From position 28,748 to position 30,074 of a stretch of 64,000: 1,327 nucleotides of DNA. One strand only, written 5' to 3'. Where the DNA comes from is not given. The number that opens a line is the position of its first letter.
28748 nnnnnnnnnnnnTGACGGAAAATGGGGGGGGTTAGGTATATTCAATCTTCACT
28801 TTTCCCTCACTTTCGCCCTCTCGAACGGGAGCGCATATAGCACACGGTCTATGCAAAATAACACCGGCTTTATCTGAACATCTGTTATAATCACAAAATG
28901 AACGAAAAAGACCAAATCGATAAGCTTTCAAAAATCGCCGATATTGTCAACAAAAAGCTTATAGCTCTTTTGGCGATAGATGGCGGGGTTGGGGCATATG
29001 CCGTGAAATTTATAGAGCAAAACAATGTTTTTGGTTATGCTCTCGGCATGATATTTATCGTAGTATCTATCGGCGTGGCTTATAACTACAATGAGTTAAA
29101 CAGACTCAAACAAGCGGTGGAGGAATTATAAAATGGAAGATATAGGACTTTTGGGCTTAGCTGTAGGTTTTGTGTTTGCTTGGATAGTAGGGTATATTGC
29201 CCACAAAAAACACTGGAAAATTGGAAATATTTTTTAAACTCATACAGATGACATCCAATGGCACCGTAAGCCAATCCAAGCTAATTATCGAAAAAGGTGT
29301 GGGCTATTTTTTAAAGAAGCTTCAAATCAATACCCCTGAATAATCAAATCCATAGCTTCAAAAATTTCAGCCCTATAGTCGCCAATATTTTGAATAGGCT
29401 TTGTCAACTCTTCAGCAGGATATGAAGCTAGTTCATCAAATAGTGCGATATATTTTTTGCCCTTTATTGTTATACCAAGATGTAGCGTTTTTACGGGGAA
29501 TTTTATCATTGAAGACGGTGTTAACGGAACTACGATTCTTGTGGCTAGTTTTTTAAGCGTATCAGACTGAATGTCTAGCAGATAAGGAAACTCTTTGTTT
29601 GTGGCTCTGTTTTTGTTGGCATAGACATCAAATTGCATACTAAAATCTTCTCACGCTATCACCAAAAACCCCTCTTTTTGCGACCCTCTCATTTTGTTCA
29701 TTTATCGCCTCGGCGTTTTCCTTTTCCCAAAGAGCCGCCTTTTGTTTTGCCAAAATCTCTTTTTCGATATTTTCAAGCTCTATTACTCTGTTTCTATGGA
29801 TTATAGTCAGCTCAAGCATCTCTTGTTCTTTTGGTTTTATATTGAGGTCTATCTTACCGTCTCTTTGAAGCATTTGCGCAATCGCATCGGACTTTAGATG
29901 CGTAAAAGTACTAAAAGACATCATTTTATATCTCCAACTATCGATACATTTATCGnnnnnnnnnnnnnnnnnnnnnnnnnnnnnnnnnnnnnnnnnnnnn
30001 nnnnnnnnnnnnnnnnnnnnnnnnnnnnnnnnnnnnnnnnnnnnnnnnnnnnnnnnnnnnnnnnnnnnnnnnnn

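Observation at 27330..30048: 2.7-kb accessory islet inserted between pglD and pglE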

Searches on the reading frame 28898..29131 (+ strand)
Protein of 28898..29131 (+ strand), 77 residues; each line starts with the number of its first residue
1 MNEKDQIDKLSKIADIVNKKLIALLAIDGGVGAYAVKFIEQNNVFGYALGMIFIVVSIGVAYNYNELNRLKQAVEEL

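Call 4: search_protein_families(library=pfam, proteins=[window:28898-29131:+], max_evalue=0.1)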
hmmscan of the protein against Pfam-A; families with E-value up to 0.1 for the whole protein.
window:28898-29131:+ (77 aa): 1 family
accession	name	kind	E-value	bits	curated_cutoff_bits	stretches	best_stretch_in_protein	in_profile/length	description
PF13056.11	DUF3918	-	0.019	15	21.3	1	18-45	2-27/43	Protein of unknown function (DUF3918)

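Call 36: find_homologous_proteins(query=window:28898-29131:+, max_evalue=0.01)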
Query window:28898-29131:+ (77 aa): 35 proteins with E <= 0.01 among 35 candidates.
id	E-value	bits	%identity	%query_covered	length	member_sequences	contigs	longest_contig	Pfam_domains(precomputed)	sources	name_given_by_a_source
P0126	6.6e-39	148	97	100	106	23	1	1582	-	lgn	-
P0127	1.5e-34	135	82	100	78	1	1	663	-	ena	-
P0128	1.5e-34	135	87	97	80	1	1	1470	-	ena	-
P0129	1.8e-34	134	84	97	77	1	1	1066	-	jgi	-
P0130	2.1e-34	134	85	97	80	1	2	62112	-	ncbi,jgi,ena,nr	ncbi:MAG: hypothetical protein PHS42_05860 [Sulfurimonas sp.]|nr:hypothetical protein [Sulfurimonas 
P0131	2.6e-34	134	87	97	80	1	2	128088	-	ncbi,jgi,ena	ncbi:MAG: hypothetical protein WC390_01880 [Sulfurimonas sp.]|jgi:signal recognition particle GTPase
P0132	3.3e-34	134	88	97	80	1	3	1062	-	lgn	-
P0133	4.3e-34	133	88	97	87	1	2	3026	-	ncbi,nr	ncbi:MAG: hypothetical protein QG565_199 [Campylobacterota bacterium]|nr:hypothetical protein [Campy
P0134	5.6e-34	133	83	97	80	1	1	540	-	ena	-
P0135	5.6e-34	133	86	100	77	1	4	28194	-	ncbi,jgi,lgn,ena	jgi:hypothetical protein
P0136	6.1e-34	133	84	97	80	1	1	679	-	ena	-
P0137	6.6e-34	133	84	96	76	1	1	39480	-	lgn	-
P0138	8.7e-34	132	87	97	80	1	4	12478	-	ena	-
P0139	1.2e-33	132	86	96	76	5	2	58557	-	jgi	jgi:hypothetical protein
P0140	1.5e-33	131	83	97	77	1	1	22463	-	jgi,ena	-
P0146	2.7e-32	128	81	97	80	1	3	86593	-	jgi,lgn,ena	-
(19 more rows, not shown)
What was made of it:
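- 28898..29237 (+): orf77 (28898-29131) and orf34 (29133-29237): a two-gene small membrane-protein cassette (module 3). 35 homologue clusters at 70-98% identity (most 75-88%) in Sulfurimonas and other Campylobacterota (call 36).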

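Call 37: search_protein_families(library=phrogs, proteins=[window:28898-29131:+], max_evalue=0.01)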
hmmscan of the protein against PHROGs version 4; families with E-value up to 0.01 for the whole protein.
window:28898-29131:+ (77 aa): 0 families

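Call 39: find_encoding_contigs(protein=P0131, flank=5000, max_places=2)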
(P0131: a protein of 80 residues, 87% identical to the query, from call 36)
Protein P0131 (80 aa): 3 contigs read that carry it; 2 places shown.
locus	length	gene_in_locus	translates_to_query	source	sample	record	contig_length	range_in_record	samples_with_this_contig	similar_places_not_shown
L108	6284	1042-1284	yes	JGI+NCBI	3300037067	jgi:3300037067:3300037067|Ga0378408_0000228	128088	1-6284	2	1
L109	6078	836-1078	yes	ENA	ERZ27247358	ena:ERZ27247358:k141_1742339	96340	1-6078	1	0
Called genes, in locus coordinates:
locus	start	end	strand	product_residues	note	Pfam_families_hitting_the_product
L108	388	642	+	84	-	PF13711:DUF4160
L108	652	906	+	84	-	PF10387:DUF2442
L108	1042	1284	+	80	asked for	-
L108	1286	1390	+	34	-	-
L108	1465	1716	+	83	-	-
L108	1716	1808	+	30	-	-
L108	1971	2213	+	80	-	-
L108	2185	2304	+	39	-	-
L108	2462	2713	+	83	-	-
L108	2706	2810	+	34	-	-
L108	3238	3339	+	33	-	-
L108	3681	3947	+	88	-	PF13711:DUF4160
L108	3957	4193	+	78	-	PF10387:DUF2442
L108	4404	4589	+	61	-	-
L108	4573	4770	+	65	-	PF10049:DUF2283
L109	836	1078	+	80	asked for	-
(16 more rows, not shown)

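Call 40: find_encoding_contigs(protein=P0146, flank=5000, max_places=3)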
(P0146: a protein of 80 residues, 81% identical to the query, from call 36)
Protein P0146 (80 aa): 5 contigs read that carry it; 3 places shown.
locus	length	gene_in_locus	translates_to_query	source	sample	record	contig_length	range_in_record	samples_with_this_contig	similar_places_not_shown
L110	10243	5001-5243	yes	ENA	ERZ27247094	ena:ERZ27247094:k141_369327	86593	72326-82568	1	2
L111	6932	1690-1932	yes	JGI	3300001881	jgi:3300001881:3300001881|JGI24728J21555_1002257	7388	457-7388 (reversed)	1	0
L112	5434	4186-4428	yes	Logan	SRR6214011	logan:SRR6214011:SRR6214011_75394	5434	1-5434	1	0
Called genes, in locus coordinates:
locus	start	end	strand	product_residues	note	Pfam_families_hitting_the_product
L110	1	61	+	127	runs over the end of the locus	PF01850:PIN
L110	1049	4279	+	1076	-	-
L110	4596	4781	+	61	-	-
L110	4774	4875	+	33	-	-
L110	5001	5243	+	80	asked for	-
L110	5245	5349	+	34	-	-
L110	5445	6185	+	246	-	PF01797:Y1_Tnp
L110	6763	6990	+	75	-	-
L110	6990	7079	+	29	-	-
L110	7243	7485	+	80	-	-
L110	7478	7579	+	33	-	-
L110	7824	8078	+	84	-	-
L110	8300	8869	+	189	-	PF00117:GATase, PF07722:Peptidase_C26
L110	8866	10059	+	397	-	-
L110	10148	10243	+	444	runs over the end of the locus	PF08442:ATP-grasp_2 (weak), PF24948:Citrate_synth_N, PF16114:Citrate_bind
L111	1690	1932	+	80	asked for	-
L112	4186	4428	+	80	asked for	-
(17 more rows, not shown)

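Call 41: find_encoding_contigs(protein=P0139, flank=5000, max_places=2)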
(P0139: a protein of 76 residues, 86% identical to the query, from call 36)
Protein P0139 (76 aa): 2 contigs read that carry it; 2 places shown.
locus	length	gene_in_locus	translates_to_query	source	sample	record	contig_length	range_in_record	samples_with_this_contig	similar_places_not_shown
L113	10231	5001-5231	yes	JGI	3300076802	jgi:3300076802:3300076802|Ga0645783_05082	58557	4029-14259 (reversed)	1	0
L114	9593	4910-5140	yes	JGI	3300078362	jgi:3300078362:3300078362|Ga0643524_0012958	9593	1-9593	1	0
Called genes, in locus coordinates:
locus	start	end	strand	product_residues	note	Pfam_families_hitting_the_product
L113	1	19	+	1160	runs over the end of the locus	PF13946:DUF4214, PF00353:HemolysinCabind (weak)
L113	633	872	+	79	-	-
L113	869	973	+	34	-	-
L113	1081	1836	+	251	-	PF01797:Y1_Tnp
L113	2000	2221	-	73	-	-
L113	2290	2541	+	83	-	-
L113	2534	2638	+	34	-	-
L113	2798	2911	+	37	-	-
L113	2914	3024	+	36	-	-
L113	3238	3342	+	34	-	-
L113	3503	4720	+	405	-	PF00089:Trypsin (weak), PF03160:Calx-beta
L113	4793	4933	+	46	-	-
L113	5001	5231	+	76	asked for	-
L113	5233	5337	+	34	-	-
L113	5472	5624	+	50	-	-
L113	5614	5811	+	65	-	PF10049:DUF2283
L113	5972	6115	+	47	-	-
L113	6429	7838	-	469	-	PF00483:NTP_transferase, PF12804:NTP_transf_3 (weak), PF22640:ManC_GMP_beta-helix (weak), PF01050:MannoseP_isomer, PF07883:Cupin_2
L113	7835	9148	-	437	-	PF02321:OEP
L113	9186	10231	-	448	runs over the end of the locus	PF25917:BSH_RND, PF25994:HH_AprE, PF26002:Beta-barrel_AprE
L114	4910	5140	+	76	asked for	-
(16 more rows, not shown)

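Call 48: search_protein_families(library=padloc, proteins=[window:28898-29131:+], max_evalue=0.01)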
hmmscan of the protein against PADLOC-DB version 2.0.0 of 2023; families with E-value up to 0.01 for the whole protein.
window:28898-29131:+ (77 aa): 0 families

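Call 59: search_protein_families(library=ncbifam, proteins=[window:28898-29131:+], max_evalue=0.001)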
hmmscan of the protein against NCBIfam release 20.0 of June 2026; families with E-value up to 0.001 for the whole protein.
window:28898-29131:+ (77 aa): 0 families

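Call 78: find_related_loci(query=A5, collection=viral_contigs, flank=5000)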
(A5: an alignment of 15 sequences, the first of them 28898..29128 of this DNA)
Query A5 (77 aa) in viral_contigs; peptide patterns used: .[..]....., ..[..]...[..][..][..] (x = any residue, [..] = any of these).
72 stretches matched a pattern, but none encodes a relative of the query by tblastn (E <= 1e-3).

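Call 87: search_protein_families(library=ncbifam, proteins=[L110:5445-6185:+, L113:1081-1836:+], max_evalue=0.001)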
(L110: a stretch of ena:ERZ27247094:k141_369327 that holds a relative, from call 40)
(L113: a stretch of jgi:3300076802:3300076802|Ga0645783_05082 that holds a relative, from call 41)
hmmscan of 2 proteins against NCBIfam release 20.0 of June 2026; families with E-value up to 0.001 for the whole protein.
L110:5445-6185:+ (246 aa): 1 family
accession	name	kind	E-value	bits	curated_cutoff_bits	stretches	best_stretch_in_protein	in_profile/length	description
NF047646.1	REP_Tyr_transpos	equivalog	1.2e-17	64.2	80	1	5-137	3-145/146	REP-associated tyrosine transposase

L113:1081-1836:+ (251 aa): 2 families
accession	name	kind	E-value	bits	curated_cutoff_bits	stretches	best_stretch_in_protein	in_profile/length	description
NF047646.1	REP_Tyr_transpos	equivalog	2.1e-20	73.1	80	1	4-137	2-145/146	REP-associated tyrosine transposase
NF033573.1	transpos_IS200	equivalog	2.1e-05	24.8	55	1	12-101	12-107/126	IS200/IS605 family transposase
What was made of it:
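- The transposase match is below the curated cut-off of 80 bits (call 87).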

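Call 100: predict_structure(alignment_id=A5)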
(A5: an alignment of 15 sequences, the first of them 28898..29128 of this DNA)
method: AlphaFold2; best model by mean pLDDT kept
length: 77 residues; sequences in the alignment: 15
mean_pLDDT: 86.0   pTM: 0.59
mean pLDDT of the five models: 86.0, 83.9, 80.5, 75.0, 72.1
residues with pLDDT >= 90: 5; 70-90: 71; 50-70: 1; < 50: 0
segments of 3 or more residues with pLDDT < 50: none
pLDDT, mean of each block of 10 residues (from residue 1): 80 88 87 88 89 88 87 81
secondary structure, 60 per line:
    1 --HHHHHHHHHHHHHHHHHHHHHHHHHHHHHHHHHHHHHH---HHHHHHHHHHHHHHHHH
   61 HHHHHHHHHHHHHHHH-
elements in order: H3-40 H44-76
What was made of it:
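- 28898..29237 (+): Helical hairpin with pLDDT 86 (call 100).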

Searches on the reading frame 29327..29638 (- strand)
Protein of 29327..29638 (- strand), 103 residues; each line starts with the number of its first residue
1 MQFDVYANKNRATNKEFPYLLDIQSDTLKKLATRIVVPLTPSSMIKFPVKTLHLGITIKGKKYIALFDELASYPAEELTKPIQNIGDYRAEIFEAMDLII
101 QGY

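Call 4: search_protein_families(library=pfam, proteins=[window:29327-29638:-], max_evalue=0.1)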
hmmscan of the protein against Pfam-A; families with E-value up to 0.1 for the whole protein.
window:29327-29638:- (103 aa): 1 family
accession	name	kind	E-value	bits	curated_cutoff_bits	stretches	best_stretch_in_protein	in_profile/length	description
PF01845.23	CcdB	-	2.7e-28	98.6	28.6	1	2-102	1-101/101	CcdB protein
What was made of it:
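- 29327..29638 (-): ccdB toxin gene (module 4). Pfam CcdB 2.7e-28, full length (call 4).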

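Call 48: search_protein_families(library=padloc, proteins=[window:29327-29638:-], max_evalue=0.01)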
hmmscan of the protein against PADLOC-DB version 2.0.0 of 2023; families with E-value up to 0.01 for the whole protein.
window:29327-29638:- (103 aa): 0 families

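Call 59: search_protein_families(library=ncbifam, proteins=[window:29327-29638:-], max_evalue=0.001)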
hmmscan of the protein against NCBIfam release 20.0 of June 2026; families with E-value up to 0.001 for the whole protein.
window:29327-29638:- (103 aa): 1 family
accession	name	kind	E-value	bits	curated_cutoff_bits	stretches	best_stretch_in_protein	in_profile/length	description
NF010262.0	PRK13708.1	equivalog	8.7e-10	38.7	147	1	1-102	1-100/101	type II toxin-antitoxin system toxin CcdB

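Call 72: search_solved_structures(query=window:29327-29638:-, max_evalue=0.01, show_alignments=2)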
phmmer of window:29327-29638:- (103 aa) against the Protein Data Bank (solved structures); distinct sequences matched with E-value up to 0.01: 5.
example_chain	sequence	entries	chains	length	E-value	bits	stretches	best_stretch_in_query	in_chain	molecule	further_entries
2kmt_A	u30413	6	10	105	3.9e-17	65.4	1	2-102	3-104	CcdB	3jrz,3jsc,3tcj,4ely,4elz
7epi_A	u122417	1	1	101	0.00098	22.5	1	1-102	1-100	Toxin CcdB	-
1vub_A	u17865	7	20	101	0.0013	22.1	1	1-102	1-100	CCDB | Cytotoxic protein ccdB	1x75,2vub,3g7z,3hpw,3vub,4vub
7epg_A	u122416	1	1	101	0.0021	21.4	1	1-102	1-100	Toxin CcdB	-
7epj_A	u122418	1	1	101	0.0028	21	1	1-102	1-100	Toxin CcdB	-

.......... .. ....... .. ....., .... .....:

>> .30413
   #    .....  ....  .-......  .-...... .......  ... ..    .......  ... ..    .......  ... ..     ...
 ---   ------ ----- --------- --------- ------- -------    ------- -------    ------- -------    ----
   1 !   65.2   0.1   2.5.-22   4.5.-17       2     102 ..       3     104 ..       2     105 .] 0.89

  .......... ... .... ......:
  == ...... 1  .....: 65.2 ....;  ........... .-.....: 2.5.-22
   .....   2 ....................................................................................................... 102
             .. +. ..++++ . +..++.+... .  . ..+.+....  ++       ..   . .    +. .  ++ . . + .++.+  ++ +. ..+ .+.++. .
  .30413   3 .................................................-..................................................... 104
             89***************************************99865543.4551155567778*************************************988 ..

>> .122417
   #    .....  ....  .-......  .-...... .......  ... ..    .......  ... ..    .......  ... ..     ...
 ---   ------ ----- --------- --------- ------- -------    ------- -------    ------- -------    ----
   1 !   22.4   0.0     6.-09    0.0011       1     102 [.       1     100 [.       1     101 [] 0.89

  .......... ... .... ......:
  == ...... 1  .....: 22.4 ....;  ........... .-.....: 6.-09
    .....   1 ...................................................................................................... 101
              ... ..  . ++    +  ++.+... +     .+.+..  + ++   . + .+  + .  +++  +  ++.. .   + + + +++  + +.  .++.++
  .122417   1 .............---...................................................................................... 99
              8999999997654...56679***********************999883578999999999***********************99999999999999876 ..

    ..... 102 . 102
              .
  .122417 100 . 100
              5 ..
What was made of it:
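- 29327..29638 (-): Best solved relative is Vibrio fischeri CcdB 2kmt, E 3.9e-17 (call 72).
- On CcdAB type II toxin-antitoxin system: Vibrio fischeri CcdB 2kmt E 3.9e-17 (call 72).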

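Call 75: find_encoding_contigs(protein=window:29327-29638:-, flank=6000, max_places=10)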
Protein window:29327-29638:- (103 aa): 1 contig read that carries it; 1 place shown.
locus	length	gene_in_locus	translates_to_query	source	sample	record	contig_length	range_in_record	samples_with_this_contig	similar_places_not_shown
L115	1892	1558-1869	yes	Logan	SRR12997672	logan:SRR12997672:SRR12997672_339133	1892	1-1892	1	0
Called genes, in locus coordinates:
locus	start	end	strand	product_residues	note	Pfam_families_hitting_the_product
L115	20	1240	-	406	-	PF00155:Aminotran_1_2, PF01041:DegT_DnrJ_EryC1, PF01212:Beta_elim_lyase (weak)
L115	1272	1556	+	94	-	PF07362:CcdA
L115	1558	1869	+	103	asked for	PF01845:CcdB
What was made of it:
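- Tried and rejected: Window CcdB found one short contig (call 75).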

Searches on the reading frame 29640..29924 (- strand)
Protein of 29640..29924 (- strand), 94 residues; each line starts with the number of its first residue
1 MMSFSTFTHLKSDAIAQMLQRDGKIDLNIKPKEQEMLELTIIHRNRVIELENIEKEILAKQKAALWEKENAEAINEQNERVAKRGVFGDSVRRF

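Call 48: search_protein_families(library=padloc, proteins=[window:29640-29924:-], max_evalue=0.01)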
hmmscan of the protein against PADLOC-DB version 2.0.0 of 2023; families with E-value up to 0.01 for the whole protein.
window:29640-29924:- (94 aa): 0 families

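Call 59: search_protein_families(library=ncbifam, proteins=[window:29640-29924:-], max_evalue=0.001)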
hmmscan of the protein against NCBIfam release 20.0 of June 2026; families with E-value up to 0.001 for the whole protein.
window:29640-29924:- (94 aa): 0 families

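Call 73: search_solved_structures(query=window:29640-29924:-, max_evalue=1, show_alignments=1)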
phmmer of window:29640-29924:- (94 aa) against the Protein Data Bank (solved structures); distinct sequences matched with E-value up to 1: 2.
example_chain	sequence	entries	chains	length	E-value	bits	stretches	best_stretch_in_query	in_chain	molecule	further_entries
9ygv_11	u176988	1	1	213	0.6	13.6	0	4-52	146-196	FCP11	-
7obi_A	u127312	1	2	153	0.67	13.4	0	53-90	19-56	CTPR-rv4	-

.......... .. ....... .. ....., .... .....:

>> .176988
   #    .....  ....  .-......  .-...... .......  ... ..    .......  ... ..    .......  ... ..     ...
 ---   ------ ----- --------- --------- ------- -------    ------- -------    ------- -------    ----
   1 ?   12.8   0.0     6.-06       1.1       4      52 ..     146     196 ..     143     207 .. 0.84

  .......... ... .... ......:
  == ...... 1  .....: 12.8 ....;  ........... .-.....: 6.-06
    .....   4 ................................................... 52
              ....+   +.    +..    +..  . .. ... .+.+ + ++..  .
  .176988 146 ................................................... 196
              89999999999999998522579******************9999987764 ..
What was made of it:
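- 29640..29924 (-): ccdA antitoxin gene, 1 nt upstream of ccdB. The N-terminal ~55 aa have no match (call 73).
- Closest known: Chromosomal and plasmid ccdAB type II toxin-antitoxin systems. Different: CcdA is 94 aa, and its N-terminal ~55 aa match nothing (call 73).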
